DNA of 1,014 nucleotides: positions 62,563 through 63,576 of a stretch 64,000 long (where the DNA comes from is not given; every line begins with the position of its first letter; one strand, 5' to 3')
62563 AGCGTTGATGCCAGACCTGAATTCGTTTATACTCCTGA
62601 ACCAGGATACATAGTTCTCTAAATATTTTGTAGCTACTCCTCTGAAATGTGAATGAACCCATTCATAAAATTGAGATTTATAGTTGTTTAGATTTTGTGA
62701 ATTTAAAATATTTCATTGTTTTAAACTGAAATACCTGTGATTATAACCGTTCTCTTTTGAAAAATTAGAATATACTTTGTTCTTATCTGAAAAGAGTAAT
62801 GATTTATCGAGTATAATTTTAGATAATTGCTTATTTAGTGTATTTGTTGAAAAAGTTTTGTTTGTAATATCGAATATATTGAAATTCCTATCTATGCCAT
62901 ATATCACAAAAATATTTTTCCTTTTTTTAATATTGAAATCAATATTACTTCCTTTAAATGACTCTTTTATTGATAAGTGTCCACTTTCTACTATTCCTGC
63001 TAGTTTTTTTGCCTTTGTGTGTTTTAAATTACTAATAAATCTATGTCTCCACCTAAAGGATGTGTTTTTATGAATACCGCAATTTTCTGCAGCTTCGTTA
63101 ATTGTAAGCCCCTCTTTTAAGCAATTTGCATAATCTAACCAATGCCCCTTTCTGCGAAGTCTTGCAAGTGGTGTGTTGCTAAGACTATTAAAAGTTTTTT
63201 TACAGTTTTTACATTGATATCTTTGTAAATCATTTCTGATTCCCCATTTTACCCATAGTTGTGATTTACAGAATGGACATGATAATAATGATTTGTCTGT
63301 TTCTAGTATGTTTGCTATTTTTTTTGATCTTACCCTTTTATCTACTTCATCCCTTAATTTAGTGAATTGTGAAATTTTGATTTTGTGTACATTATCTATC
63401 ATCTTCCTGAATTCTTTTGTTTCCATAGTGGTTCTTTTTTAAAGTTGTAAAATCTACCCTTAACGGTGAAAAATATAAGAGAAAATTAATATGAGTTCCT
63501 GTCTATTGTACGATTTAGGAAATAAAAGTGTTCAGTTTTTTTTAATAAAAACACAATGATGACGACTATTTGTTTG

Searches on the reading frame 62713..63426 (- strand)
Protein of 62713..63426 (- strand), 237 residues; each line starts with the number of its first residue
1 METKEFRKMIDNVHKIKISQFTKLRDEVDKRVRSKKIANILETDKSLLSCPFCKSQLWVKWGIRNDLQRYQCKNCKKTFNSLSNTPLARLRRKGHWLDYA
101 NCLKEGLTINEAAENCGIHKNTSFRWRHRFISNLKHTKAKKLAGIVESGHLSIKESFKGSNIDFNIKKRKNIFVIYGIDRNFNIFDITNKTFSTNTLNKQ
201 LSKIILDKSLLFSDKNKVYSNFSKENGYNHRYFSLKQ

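Call 14: search_protein_families(library=pfam, proteins=[window:62713-63426:-], max_evalue=0.1)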
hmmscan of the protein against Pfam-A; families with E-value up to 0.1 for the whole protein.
window:62713-63426:- (237 aa): 15 families
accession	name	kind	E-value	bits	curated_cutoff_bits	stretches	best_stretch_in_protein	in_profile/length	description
PF13384.12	HTH_23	-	6.7e-06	26.2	24.6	1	102-130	13-41/50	Homeodomain-like domain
PF13551.12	HTH_29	-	0.00023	21.7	28.1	1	103-130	8-36/64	Winged helix-turn helix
PF01527.26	HTH_Tnp_1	-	0.0046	17.6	24.1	1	103-140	20-57/75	Transposase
PF12760.12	Zn_ribbon_IS1595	-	0.0063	16.9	25.4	1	50-78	21-46/46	Transposase zinc-ribbon domain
PF09723.15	Zn_ribbon_8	-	0.014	15.8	34.4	0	70-83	6-19/41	Zinc ribbon domain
PF13022.12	HTH_Tnp_1_2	-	0.015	15.8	27.9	1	105-131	25-53/122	Helix-turn-helix of insertion element transposase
PF14354.12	Lar_restr_allev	-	0.02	15.6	28.6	1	46-77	2-33/58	Restriction alleviation protein Lar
PF12762.13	DDE_Tnp_IS1595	-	0.031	14.7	27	0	183-230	52-98/153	ISXO2-like transposase domain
PF23451.1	Zn_ribbon_PaaD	-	0.036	14.1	27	0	70-81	40-51/53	PaaD zinc beta ribbon domain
PF24485.1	zf-C2H2_DHX34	-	0.046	14.2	27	1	70-85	2-16/25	DHX34-like, C2H2-type zinc finger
PF13894.12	zf-C2H2_4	-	0.047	14.9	27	0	70-84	1-15/24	C2H2-type zinc finger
PF01780.25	Ribosomal_L37ae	-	0.064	13.8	21.9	0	34-80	20-62/85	Ribosomal L37ae protein family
PF13011.12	LZ_Tnp_IS481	-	0.082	13.7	22.2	0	84-133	3-52/85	leucine-zipper of insertion element IS481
PF13556.12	HTH_30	-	0.09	13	27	0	102-122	8-28/59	PucR C-terminal helix-turn-helix domain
PF08792.16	A2L_zn_ribbon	-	0.096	12.8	22.9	0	40-53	14-27/33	A2L zinc ribbon domain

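Call 15: search_protein_families(library=ncbifam, proteins=[window:62713-63426:-], max_evalue=0.1)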
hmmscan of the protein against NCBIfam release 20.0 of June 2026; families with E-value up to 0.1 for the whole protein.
window:62713-63426:- (237 aa): 11 families
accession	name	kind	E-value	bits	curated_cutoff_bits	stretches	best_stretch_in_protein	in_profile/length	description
NF033547.1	transpos_IS1595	equivalog_domain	1e-18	68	75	1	90-234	3-161/215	IS1595 family transposase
NF050000.1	IS1_IS1595_Zn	domain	4.6e-12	46.3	28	1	50-81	1-33/34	IS1/IS1595 family N-terminal zinc-binding domain-containing protein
NF048018.1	IS256_N_4Cys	domain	1.8e-11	44.4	27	1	49-79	1-31/31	transposase-like zinc-binding domain-containing protein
NF033558.1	transpos_IS1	equivalog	4.2e-10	39.9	100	1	50-224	1-168/199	IS1 family transposase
NF048019.1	IS256_Zn_var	equivalog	1.9e-05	24.1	150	1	52-141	2-84/304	IS256 family transposase, variant Zn-binding type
NF033550.5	transpos_ISL3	equivalog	0.00044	19.4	180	1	64-141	44-122/370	ISL3 family transposase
NF003058.0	PRK03976.1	equivalog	0.0029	17.5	87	1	34-89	23-74/91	50S ribosomal protein L37ae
TIGR02605.1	CxxC_CxxC_SSSS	subfamily_domain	0.02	15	31.3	0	70-83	6-19/52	FmdB family zinc ribbon protein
NF033545.0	transpos_IS630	equivalog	0.029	13.8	100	1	103-130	9-36/299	IS630 family transposase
NF041374.1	GDCCVxC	domain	0.062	13.5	40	0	46-81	1-36/58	GDCCVxC domain-containing (seleno)protein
NF041909.1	HVO_2753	equivalog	0.09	12.7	80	0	39-76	18-55/59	HVO_2753 family zinc finger protein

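Call 27: find_encoding_contigs(protein=window:62713-63426:-, flank=3000, max_places=10)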
Protein window:62713-63426:- (237 aa): 1 contig read that carries it; 1 place shown.
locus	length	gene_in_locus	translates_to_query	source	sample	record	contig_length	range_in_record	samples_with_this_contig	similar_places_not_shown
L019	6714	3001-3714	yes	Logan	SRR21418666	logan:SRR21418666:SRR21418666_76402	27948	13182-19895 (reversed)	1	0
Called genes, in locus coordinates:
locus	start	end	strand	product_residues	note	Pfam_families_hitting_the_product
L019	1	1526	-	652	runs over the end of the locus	PF12836:HHH_3 (faint)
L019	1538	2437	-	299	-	-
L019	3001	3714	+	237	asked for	PF13384:HTH_23 (weak)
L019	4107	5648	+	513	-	PF13541:ChlI, PF05496:RuvB_N (faint), PF01078:Mg_chelatase, PF07728:AAA_5, PF00493:MCM (weak), PF13335:Mg_chelatase_C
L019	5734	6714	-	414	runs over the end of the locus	PF03349:Toluene_X, PF13505:OMP_b-brl (faint)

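Call 53: find_homologous_proteins(query=window:62713-63426:-, max_evalue=1e-10)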
Query window:62713-63426:- (237 aa): 1260 proteins with E <= 1e-10 among 1499 candidates; the best 120 are listed.
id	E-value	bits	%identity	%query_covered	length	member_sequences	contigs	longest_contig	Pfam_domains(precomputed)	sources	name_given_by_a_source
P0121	1.9e-153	527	100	100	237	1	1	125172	PF13384.13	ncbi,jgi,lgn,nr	ncbi:MAG: hypothetical protein N4A49_14165 [Marinifilaceae bacterium]|jgi:transposase-like protein|n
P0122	2.1e-88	314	58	99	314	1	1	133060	PF13384.13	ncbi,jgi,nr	ncbi:MAG: hypothetical protein N4A49_00545 [Marinifilaceae bacterium]|jgi:transposase-like protein|n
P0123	3.2e-82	294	57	99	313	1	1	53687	PF13384.13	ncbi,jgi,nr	ncbi:MAG: IS1595 family transposase [Marinifilaceae bacterium]|jgi:transposase-like protein|nr:IS159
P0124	1.3e-81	292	61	97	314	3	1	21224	PF13384.13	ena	-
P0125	5.5e-81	290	55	99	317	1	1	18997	-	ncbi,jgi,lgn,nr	ncbi:MAG: IS1595 family transposase [Marinifilaceae bacterium]|jgi:transposase-like protein|nr:IS159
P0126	5.5e-81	290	57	97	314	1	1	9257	-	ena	-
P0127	3.0e-80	287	56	97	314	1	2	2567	PF13384.13,PF12762.14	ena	-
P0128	3.5e-80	287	59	97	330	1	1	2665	PF12762.14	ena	-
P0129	9.9e-80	285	56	99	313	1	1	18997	PF13384.13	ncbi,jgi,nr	ncbi:MAG: helix-turn-helix domain-containing protein [Marinifilaceae bacterium]|jgi:transposase-like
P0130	1.9e-79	285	61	97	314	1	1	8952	-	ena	-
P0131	1.9e-79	285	58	97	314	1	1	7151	PF12762.14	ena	-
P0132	2.6e-79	284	58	99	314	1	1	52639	-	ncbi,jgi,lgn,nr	ncbi:MAG: hypothetical protein N4A49_11100 [Marinifilaceae bacterium]|jgi:transposase-like protein|n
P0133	5.0e-79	283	56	97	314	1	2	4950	PF12762.14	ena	-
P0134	2.4e-78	281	59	97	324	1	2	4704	PF13384.13,PF12762.14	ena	-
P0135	4.4e-78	280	57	97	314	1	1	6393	-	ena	-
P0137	1.3e-77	279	60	94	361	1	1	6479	PF12762.14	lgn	-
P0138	1.9e-77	278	56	96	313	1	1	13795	PF13384.13,PF12762.14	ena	-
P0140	4.6e-77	277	57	95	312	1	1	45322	PF13384.13,PF12762.14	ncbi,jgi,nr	ncbi:MAG: IS1595 family transposase [Marinifilaceae bacterium]|jgi:transposase-like protein|nr:IS159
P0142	4.7e-76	273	56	97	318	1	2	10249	PF12762.14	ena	-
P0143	8.8e-76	273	54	97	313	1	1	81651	PF12762.14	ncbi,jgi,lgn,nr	ncbi:MAG: IS1595 family transposase [Marinifilaceae bacterium]|jgi:transposase-like protein|nr:IS159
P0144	9.7e-76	272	55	99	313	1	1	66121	PF13384.13,PF12762.14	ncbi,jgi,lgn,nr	ncbi:MAG: IS1595 family transposase [Marinifilaceae bacterium]|jgi:transposase-like protein|nr:IS159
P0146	4.5e-74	267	56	94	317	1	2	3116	PF13384.13,PF12762.14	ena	-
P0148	3.6e-73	264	55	95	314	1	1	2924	PF13384.13,PF12762.14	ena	-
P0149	1.1e-72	262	55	94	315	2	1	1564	PF13384.13,PF12762.14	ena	-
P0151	2.0e-72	262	51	98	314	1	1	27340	PF13384.13,PF12762.14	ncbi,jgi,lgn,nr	ncbi:MAG: IS1595 family transposase [Marinifilaceae bacterium]|jgi:transposase-like protein/DNA-bind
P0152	5.4e-72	260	52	100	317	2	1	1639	PF12762.14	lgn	-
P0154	1.7e-71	258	53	100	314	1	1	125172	-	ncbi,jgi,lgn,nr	ncbi:MAG: hypothetical protein N4A49_14310 [Marinifilaceae bacterium]|jgi:transposase-like protein|n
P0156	1.9e-69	252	51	93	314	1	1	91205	-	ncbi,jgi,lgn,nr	ncbi:MAG: hypothetical protein N4A49_05165 [Marinifilaceae bacterium]|jgi:transposase-like protein|n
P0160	2.2e-60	222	44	99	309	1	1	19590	PF03811.18,PF13384.13,PF12762.14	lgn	-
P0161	9.7e-58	214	45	99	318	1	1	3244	PF12762.14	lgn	-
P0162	1.6e-57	213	43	100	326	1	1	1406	PF13384.13,PF13551.13,PF12762.14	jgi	-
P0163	6.8e-57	211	44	99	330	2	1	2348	PF13384.13,PF13551.13,PF12762.14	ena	-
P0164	8.4e-57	210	47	90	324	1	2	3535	PF13384.13,PF12762.14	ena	-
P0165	3.4e-56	208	43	99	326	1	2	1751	PF13384.13,PF12762.14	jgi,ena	-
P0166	4.1e-56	208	45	99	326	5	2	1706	PF13384.13,PF12762.14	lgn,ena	-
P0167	8.2e-56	207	43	99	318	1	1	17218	PF13384.13,PF12762.14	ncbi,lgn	-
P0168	8.9e-56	207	42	100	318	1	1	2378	PF12762.14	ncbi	-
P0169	1.3e-55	207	43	99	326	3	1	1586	PF13384.13,PF12762.14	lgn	-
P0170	1.8e-55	206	40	100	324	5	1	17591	PF03811.18,PF13384.13,PF12762.14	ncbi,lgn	ncbi:MAG: IS1595 family transposase [Bacteroidota bacterium]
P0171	3.1e-55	205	43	100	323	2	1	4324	PF13384.13,PF13551.13,PF12762.14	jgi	-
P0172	3.8e-55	205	42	100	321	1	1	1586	PF03811.18,PF13384.13,PF13551.13,PF12762.14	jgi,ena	-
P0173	1.2e-54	203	45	93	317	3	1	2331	PF12762.14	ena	-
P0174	2.0e-54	203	44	90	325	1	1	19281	PF13384.13,PF12762.14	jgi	jgi:transposase-like protein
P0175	2.7e-54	202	43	99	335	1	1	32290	PF13384.13,PF12762.14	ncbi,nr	ncbi:MAG: IS1595 family transposase [Bacteroidales bacterium]|nr:IS1595 family transposase [Bacteroi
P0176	2.9e-54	202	42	100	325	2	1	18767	PF13384.13,PF13551.13,PF12762.14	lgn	-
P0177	4.6e-54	201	42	99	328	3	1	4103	PF13384.13,PF12762.14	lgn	-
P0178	4.8e-54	201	42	100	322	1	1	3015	PF12762.14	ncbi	-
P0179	5.1e-54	201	43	97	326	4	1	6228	PF13384.13,PF12762.14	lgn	-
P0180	1.8e-53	200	42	99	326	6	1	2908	PF13384.13,PF12762.14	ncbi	ncbi:MAG: IS1595 family transposase [Bacteroidales bacterium]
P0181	6.9e-53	198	44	97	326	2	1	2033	PF13384.13,PF12762.14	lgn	-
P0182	1.2e-52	197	40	97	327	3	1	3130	PF13384.13,PF13551.13,PF12762.14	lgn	-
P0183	1.2e-52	197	44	98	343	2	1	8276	PF13384.13,PF12762.14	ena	-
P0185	1.5e-52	197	43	98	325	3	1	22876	PF03811.18,PF13384.13,PF12762.14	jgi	jgi:transposase-like protein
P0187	5.4e-52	195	41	97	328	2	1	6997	PF13384.13,PF13551.13,PF12762.14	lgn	-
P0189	8.0e-52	194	41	97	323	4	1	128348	PF13384.13,PF12762.14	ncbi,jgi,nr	ncbi:MAG: IS1595 family transposase [Bacteroidales bacterium]|jgi:transposase-like protein|nr:IS1595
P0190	6.0e-51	191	43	99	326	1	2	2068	PF12762.14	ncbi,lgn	-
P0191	6.2e-51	191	41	99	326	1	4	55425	PF03811.18,PF13384.13,PF12762.14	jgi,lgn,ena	-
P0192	7.8e-51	191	43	97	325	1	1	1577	PF03811.18,PF13384.13,PF12762.14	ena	-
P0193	1.2e-50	190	43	95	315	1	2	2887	PF12762.14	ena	-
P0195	2.8e-50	189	41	99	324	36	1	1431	PF13384.13,PF12762.14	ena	-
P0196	4.2e-50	189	40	97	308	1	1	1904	PF13384.13,PF12762.14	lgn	-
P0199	2.1e-49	186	41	99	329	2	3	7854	PF03811.18,PF13384.13,PF12762.14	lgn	-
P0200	6.2e-49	185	42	97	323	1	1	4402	PF12762.14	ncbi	-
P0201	8.6e-49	184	40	97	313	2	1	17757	PF13384.13,PF12762.14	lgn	-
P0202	9.9e-49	184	42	99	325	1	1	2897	PF12762.14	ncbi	-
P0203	1.1e-48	184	40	99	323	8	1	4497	PF13384.13,PF12762.14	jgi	jgi:transposase-like protein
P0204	1.1e-48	184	42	99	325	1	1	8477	PF12762.14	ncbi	-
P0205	1.2e-48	184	39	99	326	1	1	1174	PF13384.13,PF12762.14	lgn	-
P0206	1.3e-48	184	42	97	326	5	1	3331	PF13384.13,PF12762.14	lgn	-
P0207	1.7e-48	183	42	97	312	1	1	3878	PF13384.13,PF12762.14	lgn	-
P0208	1.8e-48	183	40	100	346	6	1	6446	PF13384.13,PF12762.14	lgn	-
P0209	2.6e-48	183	39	99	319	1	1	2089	PF13384.13,PF09723.16,PF12762.14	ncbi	-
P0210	5.2e-48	182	42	97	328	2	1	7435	PF13384.13,PF12760.13,PF12762.14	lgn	-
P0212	9.4e-48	181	42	97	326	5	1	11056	PF03811.18,PF13384.13,PF12762.14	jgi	jgi:transposase-like protein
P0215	1.1e-47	181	43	95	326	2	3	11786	PF03811.18,PF13384.13,PF12762.14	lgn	-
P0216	1.4e-47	180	39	100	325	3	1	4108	PF12762.14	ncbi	-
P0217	1.8e-47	180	40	97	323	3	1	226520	PF13384.13,PF12762.14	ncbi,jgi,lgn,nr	ncbi:MAG: IS1595 family transposase [Bacteroidales bacterium]|jgi:transposase-like protein|nr:IS1595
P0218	2.2e-47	180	43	96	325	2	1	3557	PF12762.14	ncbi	-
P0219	2.4e-47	180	41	99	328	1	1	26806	PF13384.13,PF12762.14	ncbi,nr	ncbi:MAG: IS1595 family transposase [Bacteroidales bacterium]|nr:IS1595 family transposase [Bacteroi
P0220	3.6e-47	179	40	97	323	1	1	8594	PF12762.14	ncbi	-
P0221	4.2e-47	179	42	97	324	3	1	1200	PF13384.13,PF12762.14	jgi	-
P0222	4.9e-47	178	43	97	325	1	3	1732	PF13384.13,PF12762.14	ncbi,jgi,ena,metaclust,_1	jgi:transposase-like protein|metaclust:\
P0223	5.0e-47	178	40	100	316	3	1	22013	PF13384.13,PF12762.14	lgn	-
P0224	5.4e-47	178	43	100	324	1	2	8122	PF12762.14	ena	-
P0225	5.5e-47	178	45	84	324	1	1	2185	PF12762.14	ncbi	-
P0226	6.7e-47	178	38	99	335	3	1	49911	PF13384.13,PF13551.13,PF01527.27,PF12762.14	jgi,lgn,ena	-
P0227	7.7e-47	178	42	99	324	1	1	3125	PF12762.14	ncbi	-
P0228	9.8e-47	178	41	99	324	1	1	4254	PF12762.14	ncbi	-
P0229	1.1e-46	177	41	100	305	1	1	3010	PF12762.14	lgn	-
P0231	1.5e-46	177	41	96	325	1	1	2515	PF13384.13,PF12762.14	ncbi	-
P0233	1.9e-46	177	41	95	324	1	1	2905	PF12762.14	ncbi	-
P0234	2.6e-46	176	39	99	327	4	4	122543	PF12762.14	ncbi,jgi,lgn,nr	ncbi:MAG: IS1595 family transposase [Bacteroidales bacterium]|jgi:transposase-like protein|nr:IS1595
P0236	3.3e-46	176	46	83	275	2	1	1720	PF12762.14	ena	-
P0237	3.3e-46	176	40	97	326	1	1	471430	PF13384.13,PF12762.14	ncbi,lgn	-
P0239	4.1e-46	175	40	97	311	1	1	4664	PF13384.13,PF12762.14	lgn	-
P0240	4.3e-46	175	38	97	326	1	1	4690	PF12762.14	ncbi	-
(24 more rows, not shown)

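Call 54: find_encoding_contigs(protein=P0154, flank=10000, max_places=3)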
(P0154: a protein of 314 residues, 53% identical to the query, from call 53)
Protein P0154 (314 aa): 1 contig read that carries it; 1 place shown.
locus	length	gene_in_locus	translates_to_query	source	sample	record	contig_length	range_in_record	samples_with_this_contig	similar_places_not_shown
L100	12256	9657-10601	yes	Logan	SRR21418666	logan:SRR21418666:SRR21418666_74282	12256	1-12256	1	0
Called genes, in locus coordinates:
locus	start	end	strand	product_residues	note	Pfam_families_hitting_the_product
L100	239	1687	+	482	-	PF00535:Glycos_transf_2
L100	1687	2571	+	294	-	PF07313:AmiA-like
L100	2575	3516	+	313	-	PF16269:DUF4922, PF26216:GDPGP1_C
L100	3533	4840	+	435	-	PF08486:SpoIID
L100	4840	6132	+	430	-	PF03092:BT1, PF07690:MFS_1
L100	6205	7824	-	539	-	PF00916:Sulfate_transp, PF01740:STAS (weak)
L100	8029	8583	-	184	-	-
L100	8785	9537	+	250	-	-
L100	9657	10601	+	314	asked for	-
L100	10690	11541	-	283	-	PF00398:RrnaAD (weak), PF10294:Methyltransf_16 (weak), PF05175:MTS, PF01170:UPF0020 (weak), PF06325:PrmA, PF13847:Methyltransf_31, PF08242:Methyltransf_12, PF13649:Methyltransf_25, +5 more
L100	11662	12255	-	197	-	?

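Call 55: find_encoding_contigs(protein=P0122, flank=10000, max_places=3)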
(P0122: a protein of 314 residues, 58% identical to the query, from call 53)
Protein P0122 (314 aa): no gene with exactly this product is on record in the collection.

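Call 56: find_encoding_contigs(protein=P0132, flank=10000, max_places=3)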
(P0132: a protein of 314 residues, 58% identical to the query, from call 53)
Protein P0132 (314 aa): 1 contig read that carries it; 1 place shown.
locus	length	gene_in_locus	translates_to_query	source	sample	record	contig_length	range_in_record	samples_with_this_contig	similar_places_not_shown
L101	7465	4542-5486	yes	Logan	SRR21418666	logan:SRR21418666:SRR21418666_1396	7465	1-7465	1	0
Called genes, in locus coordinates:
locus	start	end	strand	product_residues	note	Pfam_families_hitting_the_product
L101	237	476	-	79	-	-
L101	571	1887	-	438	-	-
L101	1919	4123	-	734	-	PF03412:Peptidase_C39, PF13529:Peptidase_C39_2 (weak), PF00664:ABC_membrane, PF00005:ABC_tran, PF02463:SMC_N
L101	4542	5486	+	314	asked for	-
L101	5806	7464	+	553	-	?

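Call 57: find_encoding_contigs(protein=P0143, flank=10000, max_places=3)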
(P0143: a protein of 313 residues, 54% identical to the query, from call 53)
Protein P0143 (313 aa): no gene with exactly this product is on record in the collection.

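Call 58: find_encoding_contigs(protein=P0144, flank=10000, max_places=3)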
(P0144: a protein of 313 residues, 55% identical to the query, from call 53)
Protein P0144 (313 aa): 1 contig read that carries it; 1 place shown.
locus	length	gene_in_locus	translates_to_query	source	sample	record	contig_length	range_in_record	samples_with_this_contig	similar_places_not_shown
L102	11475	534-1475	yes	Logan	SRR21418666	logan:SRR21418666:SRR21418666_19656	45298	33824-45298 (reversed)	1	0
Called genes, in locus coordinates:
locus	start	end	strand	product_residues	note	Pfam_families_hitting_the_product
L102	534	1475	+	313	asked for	PF13384:HTH_23 (weak), PF12762:DDE_Tnp_IS1595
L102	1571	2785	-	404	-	PF12704:MacB_PCD, PF02687:FtsX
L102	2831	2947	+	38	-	-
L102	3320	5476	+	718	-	PF00009:GTP_EFTU, PF03144:GTP_EFTU_D2, PF22042:EF-G_D2, PF14492:EFG_III, PF03764:EFG_IV, PF00679:EFG_C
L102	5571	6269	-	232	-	-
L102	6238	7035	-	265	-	PF07737:ATLF (weak), PF06167:Peptidase_M90 (faint)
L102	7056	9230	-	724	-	PF00801:PKD (weak), PF18911:PKD_4, PF18962:Por_Secre_tail (weak)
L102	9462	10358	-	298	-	PF12833:HTH_18, PF00165:HTH_AraC (weak)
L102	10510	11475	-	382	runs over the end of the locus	PF00953:Glycos_transf_4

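Call 59: find_encoding_contigs(protein=P0156, flank=10000, max_places=3)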
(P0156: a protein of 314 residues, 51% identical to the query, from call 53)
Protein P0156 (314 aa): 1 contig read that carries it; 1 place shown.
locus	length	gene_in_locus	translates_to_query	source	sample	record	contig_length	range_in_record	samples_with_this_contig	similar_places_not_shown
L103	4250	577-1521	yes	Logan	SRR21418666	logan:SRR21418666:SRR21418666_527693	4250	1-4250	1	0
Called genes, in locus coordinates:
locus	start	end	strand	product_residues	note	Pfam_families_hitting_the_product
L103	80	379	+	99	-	-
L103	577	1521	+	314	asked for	-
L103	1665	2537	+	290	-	PF00892:EamA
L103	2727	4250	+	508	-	?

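Call 60: find_encoding_contigs(protein=P0151, flank=10000, max_places=3)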
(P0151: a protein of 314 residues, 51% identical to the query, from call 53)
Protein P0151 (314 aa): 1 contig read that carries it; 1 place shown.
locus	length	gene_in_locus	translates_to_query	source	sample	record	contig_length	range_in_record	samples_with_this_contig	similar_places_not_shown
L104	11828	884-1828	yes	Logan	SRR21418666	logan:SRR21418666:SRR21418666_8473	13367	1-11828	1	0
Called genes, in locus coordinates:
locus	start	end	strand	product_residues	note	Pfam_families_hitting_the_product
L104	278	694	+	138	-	PF07291:MauE (weak), PF07681:DoxX (weak)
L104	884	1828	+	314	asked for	PF13384:HTH_23 (faint), PF12762:DDE_Tnp_IS1595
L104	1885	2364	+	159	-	PF00255:GSHPx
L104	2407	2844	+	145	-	PF22381:Staph_reg_Sar_Rot, PF01047:MarR, PF03965:Penicillinase_R (faint), PF12802:MarR_2 (weak)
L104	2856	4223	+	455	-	PF00171:Aldedh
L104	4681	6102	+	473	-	PF01743:PolyA_pol, PF12627:PolyA_pol_RNAbd, PF01966:HD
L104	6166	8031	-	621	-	PF03968:LptD_N (faint), PF13100:OstA_2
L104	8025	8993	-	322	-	PF00493:MCM (faint), PF20030:bpMoxR, PF00004:AAA (weak), PF07726:AAA_3, PF07728:AAA_5, PF17863:AAA_lid_2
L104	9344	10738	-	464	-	PF09312:SurA_N (weak), PF13145:Rotamase_2, PF00639:Rotamase, PF13616:Rotamase_3, PF00639:Rotamase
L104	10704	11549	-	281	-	-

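Call 61: find_encoding_contigs(protein=P0125, flank=10000, max_places=3)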
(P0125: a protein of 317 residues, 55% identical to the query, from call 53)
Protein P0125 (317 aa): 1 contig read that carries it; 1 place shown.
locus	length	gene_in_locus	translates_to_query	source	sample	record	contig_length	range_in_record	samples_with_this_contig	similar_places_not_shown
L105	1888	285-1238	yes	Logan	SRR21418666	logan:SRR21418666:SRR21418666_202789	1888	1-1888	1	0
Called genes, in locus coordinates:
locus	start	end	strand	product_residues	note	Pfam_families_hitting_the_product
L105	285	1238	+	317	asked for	-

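Call 69: search_dna_similar(query=P0154, collection=plasmids, mode=protein, max_evalue=1e-20, max_rows=25)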
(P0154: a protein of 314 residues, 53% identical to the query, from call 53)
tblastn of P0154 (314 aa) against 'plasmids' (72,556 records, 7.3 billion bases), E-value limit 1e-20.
Records with a match: 28; places in all: 35; records where one place covers at least 80% of the query: 5.
Best place of each record, by identity: <60% 28.
By first word of the organism name: Aeromonas 7; Alteromonas 5; Pseudoalteromonas 2; Marinobacter 2; Pseudomonas 2; Vibrio 2; Octadecabacter 2; Azotobacter 1; Ralstonia 1; uncultured 1; and 3 more.
By predicted mobility (MOB-suite, as given by PLSDB): conjugative 11; non-mobilizable 10; mobilizable 7.
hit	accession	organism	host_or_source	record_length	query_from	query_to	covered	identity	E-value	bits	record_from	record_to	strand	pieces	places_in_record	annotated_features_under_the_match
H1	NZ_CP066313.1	Azotobacter chroococcum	single,soil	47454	40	311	87%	32.9%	3e-34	139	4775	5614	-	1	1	IS1595 family transposase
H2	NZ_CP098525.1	Pseudoalteromonas sp. KG3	whole organism,Cheese rind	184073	32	283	80%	34.0%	5e-30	127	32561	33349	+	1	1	IS1595 family transposase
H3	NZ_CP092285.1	Marinobacter sp. M3C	-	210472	37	288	80%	33.6%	3e-38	150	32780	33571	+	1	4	IS1595 family transposase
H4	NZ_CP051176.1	Ralstonia solanacearum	Whole organism,tomato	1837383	49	311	84%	31.4%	3e-29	124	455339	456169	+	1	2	none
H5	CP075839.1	Pseudomonas aeruginosa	Homo sapiens,Cell culture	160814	50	297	79%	32.7%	3e-34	139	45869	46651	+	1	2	IS1595-like element ISAchd1 family transposase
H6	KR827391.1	uncultured bacterium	-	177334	36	292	82%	31.5%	6e-34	138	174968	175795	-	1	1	Putative transposase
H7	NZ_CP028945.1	Vibrio sp. dhg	single cell,ocean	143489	40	282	77%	32.6%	3e-27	119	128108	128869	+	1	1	IS1595 family transposase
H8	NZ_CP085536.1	Aeromonas salmonicida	Brook charr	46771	50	291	77%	32.7%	7e-34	138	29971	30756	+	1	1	IS1595 family transposase | toprim domain-containing protein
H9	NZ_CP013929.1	Alteromonas mediterranea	seawater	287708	40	282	77%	32.4%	3e-27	119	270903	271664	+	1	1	IS1595-like element ISAma5 family transposase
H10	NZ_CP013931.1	Alteromonas mediterranea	seawater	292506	40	282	77%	32.4%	3e-27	119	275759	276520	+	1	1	IS1595-like element ISAma5 family transposase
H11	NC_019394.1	Alteromonas mediterranea DE1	-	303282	40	282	77%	32.4%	3e-27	119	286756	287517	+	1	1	IS1595-like element ISAma5 family transposase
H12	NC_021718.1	Alteromonas mediterranea UM7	-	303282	40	282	77%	32.4%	3e-27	119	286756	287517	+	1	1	IS1595-like element ISAma5 family transposase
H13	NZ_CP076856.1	Shewanella decolorationis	sludge,sludge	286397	40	282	77%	32.2%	9e-27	117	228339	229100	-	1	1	IS1595 family transposase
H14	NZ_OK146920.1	Vibrio alginolyticus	-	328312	40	282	77%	32.2%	1e-26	117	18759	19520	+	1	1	IS1595 family transposase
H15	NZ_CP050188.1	Aeromonas salmonicida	Turbo,whole organism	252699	50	297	79%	30.8%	7e-28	120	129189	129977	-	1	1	IS1595 family transposase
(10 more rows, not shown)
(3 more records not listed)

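Call 70: find_encoding_contigs(protein=P0124, flank=3000, max_places=6)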
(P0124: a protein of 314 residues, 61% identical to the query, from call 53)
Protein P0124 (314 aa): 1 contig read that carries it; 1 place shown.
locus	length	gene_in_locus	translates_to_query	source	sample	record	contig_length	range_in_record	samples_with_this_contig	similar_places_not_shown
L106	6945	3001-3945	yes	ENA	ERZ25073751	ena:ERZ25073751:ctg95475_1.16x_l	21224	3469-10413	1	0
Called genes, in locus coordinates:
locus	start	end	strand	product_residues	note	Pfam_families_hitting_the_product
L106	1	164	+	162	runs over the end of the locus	-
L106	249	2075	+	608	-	PF13584:BatD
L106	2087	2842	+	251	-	PF00515:TPR_1 (faint), PF13414:TPR_11 (faint), PF07719:TPR_2 (weak)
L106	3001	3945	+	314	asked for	PF13384:HTH_23 (weak)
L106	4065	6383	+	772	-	PF13620:CarboxypepD_reg, PF13715:CarbopepD_reg_2, PF07715:Plug (weak)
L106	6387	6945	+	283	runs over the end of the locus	PF14054:DUF4249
